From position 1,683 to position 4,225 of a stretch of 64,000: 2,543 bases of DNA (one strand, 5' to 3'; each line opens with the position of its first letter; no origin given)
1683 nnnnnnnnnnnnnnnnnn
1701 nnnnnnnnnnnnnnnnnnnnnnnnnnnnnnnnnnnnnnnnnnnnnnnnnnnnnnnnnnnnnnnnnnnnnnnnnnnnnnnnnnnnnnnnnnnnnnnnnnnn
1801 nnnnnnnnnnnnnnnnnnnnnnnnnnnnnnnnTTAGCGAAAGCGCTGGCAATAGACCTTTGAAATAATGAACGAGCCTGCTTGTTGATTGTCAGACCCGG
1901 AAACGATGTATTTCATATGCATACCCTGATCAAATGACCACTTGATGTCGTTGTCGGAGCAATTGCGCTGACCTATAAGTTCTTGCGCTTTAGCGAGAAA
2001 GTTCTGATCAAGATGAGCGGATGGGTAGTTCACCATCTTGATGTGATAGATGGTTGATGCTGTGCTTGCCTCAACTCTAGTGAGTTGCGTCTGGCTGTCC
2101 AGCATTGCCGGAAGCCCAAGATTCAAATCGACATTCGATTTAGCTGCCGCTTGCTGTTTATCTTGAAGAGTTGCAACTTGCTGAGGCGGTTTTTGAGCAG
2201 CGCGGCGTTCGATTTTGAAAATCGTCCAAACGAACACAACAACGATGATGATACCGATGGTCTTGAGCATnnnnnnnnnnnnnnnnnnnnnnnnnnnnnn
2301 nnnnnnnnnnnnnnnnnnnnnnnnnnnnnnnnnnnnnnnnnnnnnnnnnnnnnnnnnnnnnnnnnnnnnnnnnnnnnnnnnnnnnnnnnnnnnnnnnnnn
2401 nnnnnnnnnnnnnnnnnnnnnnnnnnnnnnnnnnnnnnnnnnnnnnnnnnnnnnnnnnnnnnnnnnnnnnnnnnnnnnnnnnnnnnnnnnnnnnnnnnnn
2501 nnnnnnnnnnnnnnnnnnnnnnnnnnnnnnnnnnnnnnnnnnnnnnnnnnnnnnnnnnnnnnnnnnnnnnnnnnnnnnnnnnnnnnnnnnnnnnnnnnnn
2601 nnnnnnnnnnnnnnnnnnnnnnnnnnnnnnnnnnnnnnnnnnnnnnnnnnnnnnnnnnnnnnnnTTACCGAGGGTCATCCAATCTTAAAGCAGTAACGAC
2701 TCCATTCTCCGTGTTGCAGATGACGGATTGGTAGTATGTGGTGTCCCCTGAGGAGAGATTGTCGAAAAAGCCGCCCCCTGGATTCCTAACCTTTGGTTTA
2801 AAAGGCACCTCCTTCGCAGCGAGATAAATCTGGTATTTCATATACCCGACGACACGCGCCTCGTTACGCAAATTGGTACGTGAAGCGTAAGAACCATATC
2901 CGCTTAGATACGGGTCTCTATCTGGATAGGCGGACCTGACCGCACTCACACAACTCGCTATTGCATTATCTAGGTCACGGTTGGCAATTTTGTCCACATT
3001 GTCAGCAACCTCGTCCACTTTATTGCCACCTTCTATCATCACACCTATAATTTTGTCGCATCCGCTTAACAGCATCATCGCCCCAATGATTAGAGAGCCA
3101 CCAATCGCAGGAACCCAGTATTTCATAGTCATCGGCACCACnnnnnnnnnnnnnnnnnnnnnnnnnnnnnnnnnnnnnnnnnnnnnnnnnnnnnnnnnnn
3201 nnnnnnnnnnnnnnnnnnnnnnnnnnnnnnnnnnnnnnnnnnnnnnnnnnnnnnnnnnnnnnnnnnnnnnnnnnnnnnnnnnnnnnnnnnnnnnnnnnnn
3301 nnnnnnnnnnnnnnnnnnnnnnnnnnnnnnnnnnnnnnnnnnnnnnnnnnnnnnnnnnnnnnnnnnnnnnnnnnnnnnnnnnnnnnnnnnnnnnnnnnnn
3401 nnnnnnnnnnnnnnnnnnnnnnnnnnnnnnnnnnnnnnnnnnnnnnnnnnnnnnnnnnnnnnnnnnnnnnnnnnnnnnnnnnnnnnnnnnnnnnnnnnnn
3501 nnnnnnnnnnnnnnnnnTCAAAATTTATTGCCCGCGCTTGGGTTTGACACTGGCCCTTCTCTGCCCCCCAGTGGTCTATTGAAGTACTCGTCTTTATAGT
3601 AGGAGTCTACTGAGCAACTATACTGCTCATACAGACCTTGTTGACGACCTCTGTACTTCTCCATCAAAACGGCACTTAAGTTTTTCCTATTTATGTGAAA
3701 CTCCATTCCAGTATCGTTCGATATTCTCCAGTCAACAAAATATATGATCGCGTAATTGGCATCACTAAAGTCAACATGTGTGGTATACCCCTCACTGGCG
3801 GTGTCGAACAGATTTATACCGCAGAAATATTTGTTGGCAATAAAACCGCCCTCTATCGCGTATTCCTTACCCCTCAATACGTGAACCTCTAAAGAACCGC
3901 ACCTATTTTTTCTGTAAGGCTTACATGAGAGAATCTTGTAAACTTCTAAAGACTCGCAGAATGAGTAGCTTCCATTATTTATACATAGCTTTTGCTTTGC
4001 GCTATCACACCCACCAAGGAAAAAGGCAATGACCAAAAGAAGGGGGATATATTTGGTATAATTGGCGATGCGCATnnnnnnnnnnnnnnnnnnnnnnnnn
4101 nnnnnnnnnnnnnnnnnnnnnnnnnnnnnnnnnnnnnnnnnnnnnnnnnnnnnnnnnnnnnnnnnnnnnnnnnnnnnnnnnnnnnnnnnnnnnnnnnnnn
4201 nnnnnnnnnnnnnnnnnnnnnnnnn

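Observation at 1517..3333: Decaying integron-cassette array carried as cargo of a satellite-like element with no IntI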

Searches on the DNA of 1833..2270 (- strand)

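Call 59: search_with_rna_model(model_id=R1, sources=[L083, L087, L089, L095, L098, L099, L090], max_evalue=10, filters=off, show_alignments=8)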
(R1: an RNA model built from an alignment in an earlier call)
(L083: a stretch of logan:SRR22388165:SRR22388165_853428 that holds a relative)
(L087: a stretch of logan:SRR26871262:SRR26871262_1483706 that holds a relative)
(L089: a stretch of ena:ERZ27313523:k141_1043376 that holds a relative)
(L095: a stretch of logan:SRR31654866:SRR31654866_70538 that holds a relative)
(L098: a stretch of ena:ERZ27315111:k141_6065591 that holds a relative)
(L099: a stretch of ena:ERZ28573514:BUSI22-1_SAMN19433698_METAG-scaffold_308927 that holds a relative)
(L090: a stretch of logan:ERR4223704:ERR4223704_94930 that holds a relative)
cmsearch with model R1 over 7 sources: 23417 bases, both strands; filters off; matches with E-value up to 10: 11.
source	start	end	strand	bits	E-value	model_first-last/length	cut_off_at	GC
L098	1715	1777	+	20.2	0.0036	1-60/60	no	0.71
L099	1346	1408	+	20.2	0.0036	1-60/60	no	0.71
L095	867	925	+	11.7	0.54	1-60/60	no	0.54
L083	929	991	+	11.3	0.66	4-57/60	no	0.65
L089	1745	1780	-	9.6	1.8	13-48/60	no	0.61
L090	982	1017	-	9.6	1.8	13-48/60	no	0.61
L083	3216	3235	+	7.9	5.1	1-60/60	no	0.55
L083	1057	1081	+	7.4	6.6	1-60/60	no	0.44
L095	1275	1322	+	7.3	7.1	4-57/60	no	0.44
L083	1057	1081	-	7.1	8.1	1-60/60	no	0.44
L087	3453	3469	-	6.9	9.2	1-60/60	no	0.41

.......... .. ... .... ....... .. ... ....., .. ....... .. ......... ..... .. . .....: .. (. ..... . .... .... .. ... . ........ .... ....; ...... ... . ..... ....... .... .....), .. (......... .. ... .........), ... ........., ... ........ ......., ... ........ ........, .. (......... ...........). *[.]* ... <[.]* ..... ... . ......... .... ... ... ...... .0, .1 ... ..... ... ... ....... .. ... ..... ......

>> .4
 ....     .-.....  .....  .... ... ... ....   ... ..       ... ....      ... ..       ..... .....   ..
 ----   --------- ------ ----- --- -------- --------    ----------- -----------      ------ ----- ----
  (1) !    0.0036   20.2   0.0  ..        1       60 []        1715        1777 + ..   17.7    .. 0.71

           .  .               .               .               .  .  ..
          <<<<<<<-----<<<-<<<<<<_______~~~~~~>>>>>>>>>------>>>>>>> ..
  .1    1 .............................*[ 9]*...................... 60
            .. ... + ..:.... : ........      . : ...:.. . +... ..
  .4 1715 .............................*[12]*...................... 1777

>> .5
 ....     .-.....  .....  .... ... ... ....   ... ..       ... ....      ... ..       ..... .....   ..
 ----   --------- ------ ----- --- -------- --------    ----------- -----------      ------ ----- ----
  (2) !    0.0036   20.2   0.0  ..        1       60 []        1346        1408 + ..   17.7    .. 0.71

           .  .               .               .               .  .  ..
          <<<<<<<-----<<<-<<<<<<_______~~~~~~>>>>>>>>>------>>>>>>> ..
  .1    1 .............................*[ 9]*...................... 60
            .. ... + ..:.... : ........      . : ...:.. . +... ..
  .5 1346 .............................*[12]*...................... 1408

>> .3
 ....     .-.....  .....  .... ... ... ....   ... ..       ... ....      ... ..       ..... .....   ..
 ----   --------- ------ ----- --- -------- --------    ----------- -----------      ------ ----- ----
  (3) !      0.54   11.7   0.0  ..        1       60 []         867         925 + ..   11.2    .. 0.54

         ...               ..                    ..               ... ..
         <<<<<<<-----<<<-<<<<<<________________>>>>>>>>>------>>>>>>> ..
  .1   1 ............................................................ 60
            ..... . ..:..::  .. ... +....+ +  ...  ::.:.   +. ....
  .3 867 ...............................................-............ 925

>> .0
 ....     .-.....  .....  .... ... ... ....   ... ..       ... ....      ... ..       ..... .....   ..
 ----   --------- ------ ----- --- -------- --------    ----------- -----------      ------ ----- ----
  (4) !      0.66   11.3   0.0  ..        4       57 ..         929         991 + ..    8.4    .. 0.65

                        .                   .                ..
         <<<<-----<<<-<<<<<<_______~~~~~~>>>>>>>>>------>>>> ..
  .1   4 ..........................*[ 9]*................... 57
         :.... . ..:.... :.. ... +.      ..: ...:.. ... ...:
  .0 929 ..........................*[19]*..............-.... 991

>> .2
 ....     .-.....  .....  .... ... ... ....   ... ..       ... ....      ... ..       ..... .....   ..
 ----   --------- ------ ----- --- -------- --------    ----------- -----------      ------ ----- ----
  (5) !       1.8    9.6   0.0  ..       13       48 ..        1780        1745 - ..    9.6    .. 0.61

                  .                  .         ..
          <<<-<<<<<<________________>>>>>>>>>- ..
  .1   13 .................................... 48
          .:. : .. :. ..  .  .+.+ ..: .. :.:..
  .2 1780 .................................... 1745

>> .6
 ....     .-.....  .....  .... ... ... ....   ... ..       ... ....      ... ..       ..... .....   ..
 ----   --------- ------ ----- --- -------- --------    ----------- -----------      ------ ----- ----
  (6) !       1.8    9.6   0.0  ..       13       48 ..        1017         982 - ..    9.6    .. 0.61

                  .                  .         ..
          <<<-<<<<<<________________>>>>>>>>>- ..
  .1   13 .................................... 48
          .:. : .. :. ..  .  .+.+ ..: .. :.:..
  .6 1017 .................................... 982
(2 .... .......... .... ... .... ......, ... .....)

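Call 70: search_with_rna_model(model_id=R1, sources=[L111], max_evalue=10, filters=off, show_alignments=4)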
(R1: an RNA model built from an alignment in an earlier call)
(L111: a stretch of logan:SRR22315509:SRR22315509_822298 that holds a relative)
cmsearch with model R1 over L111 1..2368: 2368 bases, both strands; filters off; matches with E-value up to 10: 6.
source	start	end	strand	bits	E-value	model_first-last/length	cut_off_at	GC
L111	1620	1670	+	12.8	0.028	1-60/60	no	0.69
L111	1620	1670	-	5.3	2.3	1-60/60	no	0.69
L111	2045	2065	-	4.9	2.9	1-60/60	no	0.52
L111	806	865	+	4.9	3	1-60/60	no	0.33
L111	129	143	-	4.2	4.4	1-60/60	no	0.13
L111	524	583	+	3.4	6.9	1-60/60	no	0.52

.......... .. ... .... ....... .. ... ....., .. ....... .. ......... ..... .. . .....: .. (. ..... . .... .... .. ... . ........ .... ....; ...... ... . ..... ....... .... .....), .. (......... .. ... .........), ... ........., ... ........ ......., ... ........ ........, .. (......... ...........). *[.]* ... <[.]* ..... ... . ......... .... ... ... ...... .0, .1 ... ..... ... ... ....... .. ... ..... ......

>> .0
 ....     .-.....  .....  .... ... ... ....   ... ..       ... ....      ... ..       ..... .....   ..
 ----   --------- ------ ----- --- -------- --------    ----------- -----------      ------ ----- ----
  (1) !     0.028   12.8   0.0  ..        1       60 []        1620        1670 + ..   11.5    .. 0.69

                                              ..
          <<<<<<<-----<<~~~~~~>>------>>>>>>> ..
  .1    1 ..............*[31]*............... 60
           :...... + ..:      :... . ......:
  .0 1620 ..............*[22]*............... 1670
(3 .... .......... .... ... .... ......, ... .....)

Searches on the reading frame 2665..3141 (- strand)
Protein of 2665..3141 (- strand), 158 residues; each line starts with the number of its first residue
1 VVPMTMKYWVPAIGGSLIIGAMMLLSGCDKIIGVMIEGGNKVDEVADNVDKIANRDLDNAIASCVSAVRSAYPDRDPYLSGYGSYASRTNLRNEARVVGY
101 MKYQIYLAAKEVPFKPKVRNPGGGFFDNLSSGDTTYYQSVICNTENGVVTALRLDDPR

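Call 9: search_protein_families(library=pfam, proteins=[window:2665-3141:-], max_evalue=0.01)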
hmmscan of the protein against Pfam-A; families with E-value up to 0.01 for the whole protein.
window:2665-3141:- (158 aa): 0 families

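Call 17: find_encoding_contigs(protein=window:2665-3141:-, flank=10000, max_places=10)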
Protein window:2665-3141:- (158 aa): no gene with exactly this product is on record in the collection.

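Call 22: search_protein_families(library=ncbifam, proteins=[window:2665-3141:-], max_evalue=0.1)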
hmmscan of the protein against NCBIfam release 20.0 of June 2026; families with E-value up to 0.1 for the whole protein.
window:2665-3141:- (158 aa): 0 families

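Call 23: search_protein_families(library=phrogs, proteins=[window:2665-3141:-], max_evalue=0.1)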
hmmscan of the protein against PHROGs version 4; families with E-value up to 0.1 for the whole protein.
window:2665-3141:- (158 aa): 1 family
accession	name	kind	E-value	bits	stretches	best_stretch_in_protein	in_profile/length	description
phrog_26546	-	unknown function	0.0073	17.5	1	23-102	2-82/116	-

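Call 25: find_homologous_proteins(query=window:2665-3141:-, max_evalue=0.001)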
Query window:2665-3141:- (158 aa): 1 proteins with E <= 0.001 among 29 candidates.
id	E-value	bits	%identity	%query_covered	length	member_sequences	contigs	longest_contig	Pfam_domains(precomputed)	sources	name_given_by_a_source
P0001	1.4e-98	345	100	98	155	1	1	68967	-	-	-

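Call 26: find_encoding_contigs(protein=P0001, flank=10000, max_places=10)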
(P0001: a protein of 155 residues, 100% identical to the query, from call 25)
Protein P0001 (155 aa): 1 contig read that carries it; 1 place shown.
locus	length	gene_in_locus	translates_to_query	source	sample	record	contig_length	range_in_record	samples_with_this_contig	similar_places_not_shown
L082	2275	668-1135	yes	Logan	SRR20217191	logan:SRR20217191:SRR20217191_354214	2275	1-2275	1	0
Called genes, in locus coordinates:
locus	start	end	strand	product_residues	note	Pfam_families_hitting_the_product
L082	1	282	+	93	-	?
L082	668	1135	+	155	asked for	-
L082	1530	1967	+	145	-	-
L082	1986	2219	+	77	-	PF07865:DUF1652 (weak)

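Call 93: search_protein_families(library=padloc, proteins=[window:2665-3141:-], max_evalue=0.1)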
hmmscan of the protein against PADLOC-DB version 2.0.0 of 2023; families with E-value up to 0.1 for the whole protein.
window:2665-3141:- (158 aa): 0 families

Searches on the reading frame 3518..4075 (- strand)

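Call 9: search_protein_families(library=pfam, proteins=[window:3518-4075:-], max_evalue=0.01)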
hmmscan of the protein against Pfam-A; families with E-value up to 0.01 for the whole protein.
window:3518-4075:- (185 aa): 0 families

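Call 22: search_protein_families(library=ncbifam, proteins=[window:3518-4075:-], max_evalue=0.1)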
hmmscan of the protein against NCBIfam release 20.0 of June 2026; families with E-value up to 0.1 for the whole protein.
window:3518-4075:- (185 aa): 0 families

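Call 23: search_protein_families(library=phrogs, proteins=[window:3518-4075:-], max_evalue=0.1)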
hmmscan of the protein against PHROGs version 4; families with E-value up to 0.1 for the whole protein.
window:3518-4075:- (185 aa): 1 family
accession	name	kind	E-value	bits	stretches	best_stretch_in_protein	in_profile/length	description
phrog_902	-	unknown function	0.082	14.3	0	5-55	6-56/118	-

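Call 93: search_protein_families(library=padloc, proteins=[window:3518-4075:-], max_evalue=0.1)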
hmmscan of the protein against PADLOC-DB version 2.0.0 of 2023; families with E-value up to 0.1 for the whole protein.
window:3518-4075:- (185 aa): 0 families
